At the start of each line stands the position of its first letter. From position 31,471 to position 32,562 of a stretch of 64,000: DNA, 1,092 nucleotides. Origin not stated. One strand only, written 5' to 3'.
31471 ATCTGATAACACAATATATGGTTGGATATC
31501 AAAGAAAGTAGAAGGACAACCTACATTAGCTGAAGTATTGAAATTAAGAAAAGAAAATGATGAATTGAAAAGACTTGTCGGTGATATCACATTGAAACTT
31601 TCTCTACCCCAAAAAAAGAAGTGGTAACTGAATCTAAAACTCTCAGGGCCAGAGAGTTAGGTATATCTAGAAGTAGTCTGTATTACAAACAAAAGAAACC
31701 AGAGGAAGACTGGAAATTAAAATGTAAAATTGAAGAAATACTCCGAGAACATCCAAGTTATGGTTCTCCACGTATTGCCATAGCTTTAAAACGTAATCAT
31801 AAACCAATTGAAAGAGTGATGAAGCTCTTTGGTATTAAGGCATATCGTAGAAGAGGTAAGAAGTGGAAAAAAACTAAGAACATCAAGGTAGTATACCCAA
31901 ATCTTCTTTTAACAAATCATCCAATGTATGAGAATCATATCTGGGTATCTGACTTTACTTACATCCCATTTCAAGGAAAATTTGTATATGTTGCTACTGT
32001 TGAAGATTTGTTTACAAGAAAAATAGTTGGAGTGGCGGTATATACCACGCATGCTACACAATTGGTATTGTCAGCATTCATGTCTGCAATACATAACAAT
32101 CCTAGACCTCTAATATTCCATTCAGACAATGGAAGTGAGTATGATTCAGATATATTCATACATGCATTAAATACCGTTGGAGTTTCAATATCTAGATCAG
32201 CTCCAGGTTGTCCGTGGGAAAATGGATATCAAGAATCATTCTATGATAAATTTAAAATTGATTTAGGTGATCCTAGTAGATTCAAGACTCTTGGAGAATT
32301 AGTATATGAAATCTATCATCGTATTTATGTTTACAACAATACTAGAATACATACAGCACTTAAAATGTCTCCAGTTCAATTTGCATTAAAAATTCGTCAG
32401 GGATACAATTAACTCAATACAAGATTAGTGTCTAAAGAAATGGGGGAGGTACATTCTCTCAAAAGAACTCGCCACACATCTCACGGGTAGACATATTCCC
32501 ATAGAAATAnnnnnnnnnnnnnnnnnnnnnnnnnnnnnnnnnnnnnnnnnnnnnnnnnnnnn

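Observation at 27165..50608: Integrative element inserted in the 3' end of gap with three versions of the gene terminus (tandem accretion)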

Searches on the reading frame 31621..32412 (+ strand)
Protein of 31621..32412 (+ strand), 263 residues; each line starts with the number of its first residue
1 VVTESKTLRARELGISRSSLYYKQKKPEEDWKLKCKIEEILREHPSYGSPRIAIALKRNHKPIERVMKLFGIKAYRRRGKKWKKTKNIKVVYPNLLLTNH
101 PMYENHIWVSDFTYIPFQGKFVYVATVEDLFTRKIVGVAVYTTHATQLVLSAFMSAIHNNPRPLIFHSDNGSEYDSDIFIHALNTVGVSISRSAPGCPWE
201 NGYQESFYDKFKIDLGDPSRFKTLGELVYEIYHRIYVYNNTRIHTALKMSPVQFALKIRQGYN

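Call 12: search_protein_families(library=pfam, proteins=[window:31621-32412:+], max_evalue=0.01)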
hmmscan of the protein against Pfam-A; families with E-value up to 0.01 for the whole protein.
window:31621-32412:+ (263 aa): 5 families
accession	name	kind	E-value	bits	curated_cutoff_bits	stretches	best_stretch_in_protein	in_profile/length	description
PF00665.32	rve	-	6.5e-19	68.5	32.6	1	104-198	4-102/102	Integrase core domain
PF13683.12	rve_3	-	6.6e-11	42.2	26.5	1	187-250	2-65/67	Integrase core domain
PF13333.12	rve_2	-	1.6e-07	31.8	22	1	205-254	1-51/56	Integrase core domain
PF13276.12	HTH_21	-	3.6e-07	30.8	28.1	1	33-78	7-58/60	HTH-like domain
PF02954.25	HTH_8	-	0.00034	20.7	22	1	10-26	25-41/42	Bacterial regulatory protein, Fis family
